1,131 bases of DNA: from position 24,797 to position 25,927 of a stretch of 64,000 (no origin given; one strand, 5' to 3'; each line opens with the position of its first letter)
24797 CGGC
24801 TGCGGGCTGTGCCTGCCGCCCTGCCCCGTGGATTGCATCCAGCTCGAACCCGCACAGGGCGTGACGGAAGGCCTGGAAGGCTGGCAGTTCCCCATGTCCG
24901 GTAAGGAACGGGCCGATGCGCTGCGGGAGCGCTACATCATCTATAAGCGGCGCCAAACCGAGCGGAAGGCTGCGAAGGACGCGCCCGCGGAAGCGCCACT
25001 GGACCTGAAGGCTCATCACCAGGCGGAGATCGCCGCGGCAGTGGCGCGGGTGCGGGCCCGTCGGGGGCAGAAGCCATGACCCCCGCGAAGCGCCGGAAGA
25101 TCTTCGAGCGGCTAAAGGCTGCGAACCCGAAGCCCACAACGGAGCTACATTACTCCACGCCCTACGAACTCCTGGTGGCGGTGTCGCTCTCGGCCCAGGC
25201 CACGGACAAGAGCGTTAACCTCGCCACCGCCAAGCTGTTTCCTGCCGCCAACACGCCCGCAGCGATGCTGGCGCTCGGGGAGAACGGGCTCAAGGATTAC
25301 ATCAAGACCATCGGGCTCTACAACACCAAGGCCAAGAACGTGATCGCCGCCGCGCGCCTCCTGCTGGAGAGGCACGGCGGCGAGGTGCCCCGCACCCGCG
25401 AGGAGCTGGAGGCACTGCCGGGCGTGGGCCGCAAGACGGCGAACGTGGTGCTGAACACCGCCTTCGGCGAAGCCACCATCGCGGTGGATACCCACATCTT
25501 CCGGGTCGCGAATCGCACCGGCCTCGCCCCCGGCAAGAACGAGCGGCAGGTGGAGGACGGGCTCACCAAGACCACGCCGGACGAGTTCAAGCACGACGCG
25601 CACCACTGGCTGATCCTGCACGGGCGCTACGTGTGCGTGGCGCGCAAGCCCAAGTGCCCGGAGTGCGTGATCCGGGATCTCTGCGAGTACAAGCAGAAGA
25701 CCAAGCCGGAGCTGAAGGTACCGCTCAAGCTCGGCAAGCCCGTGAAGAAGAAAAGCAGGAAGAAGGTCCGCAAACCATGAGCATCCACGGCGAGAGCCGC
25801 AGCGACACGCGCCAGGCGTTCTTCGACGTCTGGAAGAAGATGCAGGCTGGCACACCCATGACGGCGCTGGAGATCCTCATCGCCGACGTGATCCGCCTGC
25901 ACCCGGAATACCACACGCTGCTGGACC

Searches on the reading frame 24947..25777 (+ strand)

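Call 37: search_protein_families(library=pfam, proteins=[window:24947-25777:+], max_evalue=0.00001)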
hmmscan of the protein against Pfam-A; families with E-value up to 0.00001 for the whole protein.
window:24947-25777:+ (277 aa): 2 families
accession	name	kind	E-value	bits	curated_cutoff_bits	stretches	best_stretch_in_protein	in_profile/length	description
PF00730.31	HhH-GPD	-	2.3e-21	76.6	26.2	1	78-208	2-104/108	HhH-GPD superfamily base excision DNA repair protein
PF00633.29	HHH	-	6.8e-11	41.9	24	1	142-170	1-29/30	Helix-hairpin-helix motif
